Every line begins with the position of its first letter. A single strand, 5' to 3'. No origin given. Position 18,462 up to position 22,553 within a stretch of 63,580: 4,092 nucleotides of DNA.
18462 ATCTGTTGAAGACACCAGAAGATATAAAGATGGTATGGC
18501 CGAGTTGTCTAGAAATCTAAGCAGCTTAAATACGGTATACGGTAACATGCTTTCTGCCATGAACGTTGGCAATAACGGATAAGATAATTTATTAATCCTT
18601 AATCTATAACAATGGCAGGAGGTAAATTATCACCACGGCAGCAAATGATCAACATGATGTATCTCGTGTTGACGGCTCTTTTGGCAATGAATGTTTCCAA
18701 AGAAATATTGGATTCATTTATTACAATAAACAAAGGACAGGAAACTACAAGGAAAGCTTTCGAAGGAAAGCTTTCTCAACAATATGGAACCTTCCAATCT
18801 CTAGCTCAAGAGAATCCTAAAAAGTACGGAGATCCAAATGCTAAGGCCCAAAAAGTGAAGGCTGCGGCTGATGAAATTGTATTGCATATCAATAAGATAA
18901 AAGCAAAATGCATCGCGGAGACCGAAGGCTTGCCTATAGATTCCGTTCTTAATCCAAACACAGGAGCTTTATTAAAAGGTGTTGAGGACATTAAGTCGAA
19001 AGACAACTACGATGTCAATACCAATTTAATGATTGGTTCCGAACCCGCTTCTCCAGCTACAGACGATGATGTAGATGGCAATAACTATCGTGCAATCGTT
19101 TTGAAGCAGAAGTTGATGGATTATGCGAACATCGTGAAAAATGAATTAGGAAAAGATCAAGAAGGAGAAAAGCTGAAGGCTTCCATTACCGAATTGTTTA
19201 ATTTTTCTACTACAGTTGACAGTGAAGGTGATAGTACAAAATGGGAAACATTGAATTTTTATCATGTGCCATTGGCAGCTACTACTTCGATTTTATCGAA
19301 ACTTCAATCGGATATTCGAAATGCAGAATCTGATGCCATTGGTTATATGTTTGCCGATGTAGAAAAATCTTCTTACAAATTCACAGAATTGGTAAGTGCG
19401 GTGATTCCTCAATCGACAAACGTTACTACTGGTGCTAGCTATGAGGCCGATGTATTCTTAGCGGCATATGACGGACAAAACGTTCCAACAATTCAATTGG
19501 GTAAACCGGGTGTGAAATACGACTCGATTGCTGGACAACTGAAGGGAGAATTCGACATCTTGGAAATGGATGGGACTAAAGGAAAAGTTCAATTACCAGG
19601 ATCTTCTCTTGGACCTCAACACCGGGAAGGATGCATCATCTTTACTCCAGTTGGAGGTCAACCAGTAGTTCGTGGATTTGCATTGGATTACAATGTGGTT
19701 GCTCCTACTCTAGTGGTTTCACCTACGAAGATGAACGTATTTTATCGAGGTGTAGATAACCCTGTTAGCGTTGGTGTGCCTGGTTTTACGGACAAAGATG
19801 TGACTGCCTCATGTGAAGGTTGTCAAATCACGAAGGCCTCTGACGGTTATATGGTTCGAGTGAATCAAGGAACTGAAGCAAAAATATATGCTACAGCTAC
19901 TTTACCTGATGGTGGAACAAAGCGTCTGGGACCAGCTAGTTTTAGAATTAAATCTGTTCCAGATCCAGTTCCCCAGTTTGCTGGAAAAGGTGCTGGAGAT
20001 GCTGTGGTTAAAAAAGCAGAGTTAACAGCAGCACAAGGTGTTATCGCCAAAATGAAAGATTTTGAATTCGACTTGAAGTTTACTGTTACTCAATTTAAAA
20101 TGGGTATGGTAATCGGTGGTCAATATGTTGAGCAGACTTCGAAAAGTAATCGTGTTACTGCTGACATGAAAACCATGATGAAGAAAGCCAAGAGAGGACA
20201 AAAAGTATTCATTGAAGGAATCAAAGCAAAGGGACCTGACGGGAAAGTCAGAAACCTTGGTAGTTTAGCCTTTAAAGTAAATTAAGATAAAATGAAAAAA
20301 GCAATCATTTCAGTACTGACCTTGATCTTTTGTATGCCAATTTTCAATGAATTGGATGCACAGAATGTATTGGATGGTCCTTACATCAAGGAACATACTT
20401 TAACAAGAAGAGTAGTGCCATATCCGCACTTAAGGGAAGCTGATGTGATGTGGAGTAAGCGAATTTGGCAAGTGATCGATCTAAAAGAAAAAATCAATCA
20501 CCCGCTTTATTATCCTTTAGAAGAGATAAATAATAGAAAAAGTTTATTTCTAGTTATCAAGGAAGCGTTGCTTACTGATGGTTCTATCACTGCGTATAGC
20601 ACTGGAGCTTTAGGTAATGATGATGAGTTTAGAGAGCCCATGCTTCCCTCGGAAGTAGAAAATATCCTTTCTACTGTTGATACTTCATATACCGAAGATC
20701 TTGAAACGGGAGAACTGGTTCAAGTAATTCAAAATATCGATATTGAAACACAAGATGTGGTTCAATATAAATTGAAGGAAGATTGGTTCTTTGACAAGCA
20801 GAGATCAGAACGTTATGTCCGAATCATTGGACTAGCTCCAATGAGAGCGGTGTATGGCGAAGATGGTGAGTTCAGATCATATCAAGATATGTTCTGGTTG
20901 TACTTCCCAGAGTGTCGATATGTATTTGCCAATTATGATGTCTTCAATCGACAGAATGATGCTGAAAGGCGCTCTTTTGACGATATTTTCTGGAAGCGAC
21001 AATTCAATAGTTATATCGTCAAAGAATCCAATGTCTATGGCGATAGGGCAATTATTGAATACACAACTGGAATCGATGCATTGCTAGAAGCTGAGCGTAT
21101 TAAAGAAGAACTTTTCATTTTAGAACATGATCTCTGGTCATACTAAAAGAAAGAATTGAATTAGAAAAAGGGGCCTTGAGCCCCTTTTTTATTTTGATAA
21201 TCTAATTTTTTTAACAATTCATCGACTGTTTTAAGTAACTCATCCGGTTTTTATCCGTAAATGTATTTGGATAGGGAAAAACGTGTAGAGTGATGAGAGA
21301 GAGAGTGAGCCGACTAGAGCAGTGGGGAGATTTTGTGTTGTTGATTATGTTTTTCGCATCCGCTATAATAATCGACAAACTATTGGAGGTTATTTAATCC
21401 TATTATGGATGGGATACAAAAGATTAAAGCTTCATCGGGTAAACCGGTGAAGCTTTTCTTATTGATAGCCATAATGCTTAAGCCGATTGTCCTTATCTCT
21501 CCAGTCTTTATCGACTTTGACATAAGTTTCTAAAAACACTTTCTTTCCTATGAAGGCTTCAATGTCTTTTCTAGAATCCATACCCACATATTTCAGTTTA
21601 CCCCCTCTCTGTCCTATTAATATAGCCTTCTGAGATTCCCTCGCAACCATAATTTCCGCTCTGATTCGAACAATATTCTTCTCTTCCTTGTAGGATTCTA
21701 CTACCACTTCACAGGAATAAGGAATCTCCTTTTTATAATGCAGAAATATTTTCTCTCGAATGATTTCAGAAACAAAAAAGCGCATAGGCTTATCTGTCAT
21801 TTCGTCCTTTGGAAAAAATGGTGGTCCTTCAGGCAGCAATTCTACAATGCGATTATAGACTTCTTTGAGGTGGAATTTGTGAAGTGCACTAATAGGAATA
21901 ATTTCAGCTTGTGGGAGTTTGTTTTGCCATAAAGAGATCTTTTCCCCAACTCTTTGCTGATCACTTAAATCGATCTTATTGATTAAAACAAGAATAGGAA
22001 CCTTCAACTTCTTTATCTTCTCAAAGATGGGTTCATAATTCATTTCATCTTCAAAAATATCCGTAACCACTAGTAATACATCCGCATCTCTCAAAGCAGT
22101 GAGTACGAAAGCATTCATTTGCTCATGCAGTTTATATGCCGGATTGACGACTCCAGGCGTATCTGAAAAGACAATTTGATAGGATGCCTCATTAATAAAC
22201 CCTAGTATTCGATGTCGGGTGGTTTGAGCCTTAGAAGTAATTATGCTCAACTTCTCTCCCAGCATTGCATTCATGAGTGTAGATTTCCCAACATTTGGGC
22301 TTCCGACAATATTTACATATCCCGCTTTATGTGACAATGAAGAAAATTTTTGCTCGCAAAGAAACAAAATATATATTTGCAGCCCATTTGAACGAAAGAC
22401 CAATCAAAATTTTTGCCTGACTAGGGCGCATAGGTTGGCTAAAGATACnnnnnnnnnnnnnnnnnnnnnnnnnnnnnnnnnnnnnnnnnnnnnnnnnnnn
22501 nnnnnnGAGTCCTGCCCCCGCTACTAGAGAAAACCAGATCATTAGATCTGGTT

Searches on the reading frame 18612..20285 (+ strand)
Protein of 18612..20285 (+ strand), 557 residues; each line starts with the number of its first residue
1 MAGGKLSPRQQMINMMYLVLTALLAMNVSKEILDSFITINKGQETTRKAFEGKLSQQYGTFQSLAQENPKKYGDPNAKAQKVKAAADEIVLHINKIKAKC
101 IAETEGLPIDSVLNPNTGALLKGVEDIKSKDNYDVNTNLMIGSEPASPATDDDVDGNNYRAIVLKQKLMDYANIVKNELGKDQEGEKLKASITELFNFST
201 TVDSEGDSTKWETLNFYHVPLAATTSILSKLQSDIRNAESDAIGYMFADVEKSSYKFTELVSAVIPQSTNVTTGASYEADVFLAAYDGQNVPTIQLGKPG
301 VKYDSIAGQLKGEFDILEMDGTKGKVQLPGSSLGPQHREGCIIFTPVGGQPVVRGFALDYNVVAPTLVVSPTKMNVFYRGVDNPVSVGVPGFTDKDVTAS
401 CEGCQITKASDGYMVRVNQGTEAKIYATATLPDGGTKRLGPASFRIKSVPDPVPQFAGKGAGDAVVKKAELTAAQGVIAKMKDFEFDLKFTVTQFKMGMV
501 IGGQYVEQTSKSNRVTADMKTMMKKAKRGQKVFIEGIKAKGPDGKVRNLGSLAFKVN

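Call 71: search_protein_families(library=pfam, proteins=[window:18612-20285:+], max_evalue=0.00001)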
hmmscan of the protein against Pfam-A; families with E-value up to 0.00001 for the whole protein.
window:18612-20285:+ (557 aa): 4 families
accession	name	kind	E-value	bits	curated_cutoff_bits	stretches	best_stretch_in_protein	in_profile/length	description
PF12081.13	GldM_1st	-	5.4e-29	102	25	1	31-247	1-192/194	GldM N-terminal domain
PF12080.14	GldM_4th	-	2.2e-21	77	24.6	1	450-557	1-114/114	GldM C-terminal domain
PF21602.3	GldM_3rd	-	2.4e-20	73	25.2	1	368-447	3-82/82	GldM third domain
PF21601.3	GldM_2nd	-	3.4e-10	40.7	24.4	1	253-363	3-97/98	GldM second domain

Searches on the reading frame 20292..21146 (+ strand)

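Call 71: search_protein_families(library=pfam, proteins=[window:20292-21146:+], max_evalue=0.00001)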
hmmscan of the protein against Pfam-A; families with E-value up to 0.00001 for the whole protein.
window:20292-21146:+ (284 aa): 1 family
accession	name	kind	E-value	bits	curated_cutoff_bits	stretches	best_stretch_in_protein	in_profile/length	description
PF19841.4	GldN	-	2.8e-71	240.3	23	1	48-283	2-228/228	Gliding motility associated protein GldN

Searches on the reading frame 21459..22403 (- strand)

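Call 71: search_protein_families(library=pfam, proteins=[window:21459-22403:-], max_evalue=0.00001)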
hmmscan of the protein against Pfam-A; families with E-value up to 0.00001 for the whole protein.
window:21459-22403:- (314 aa): 7 families
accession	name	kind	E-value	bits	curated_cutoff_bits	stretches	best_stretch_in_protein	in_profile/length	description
PF01926.29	MMR_HSR1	-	1.2e-22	80.6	21.9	1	30-143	2-113/113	50S ribosome-binding GTPase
PF07650.23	KH_2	-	1.4e-15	57.3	22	1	226-302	1-78/78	KH domain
PF00009.33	GTP_EFTU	-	1.1e-12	48.3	26.5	1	42-191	42-187/188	Elongation factor Tu GTP binding domain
PF02421.24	FeoB_N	-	7.7e-12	45.4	27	1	30-185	3-155/156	Ferrous iron transport protein B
PF10662.15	PduV-EutP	-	2.4e-08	34.3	21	1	32-186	6-141/143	Ethanolamine utilisation - propanediol utilisation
PF00350.29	Dynamin_N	-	9.1e-07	29.5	27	0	31-63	2-33/168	Dynamin family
PF03193.22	RsgA_GTPase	-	1.8e-06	28.3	30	0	28-87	107-170/174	RsgA GTPase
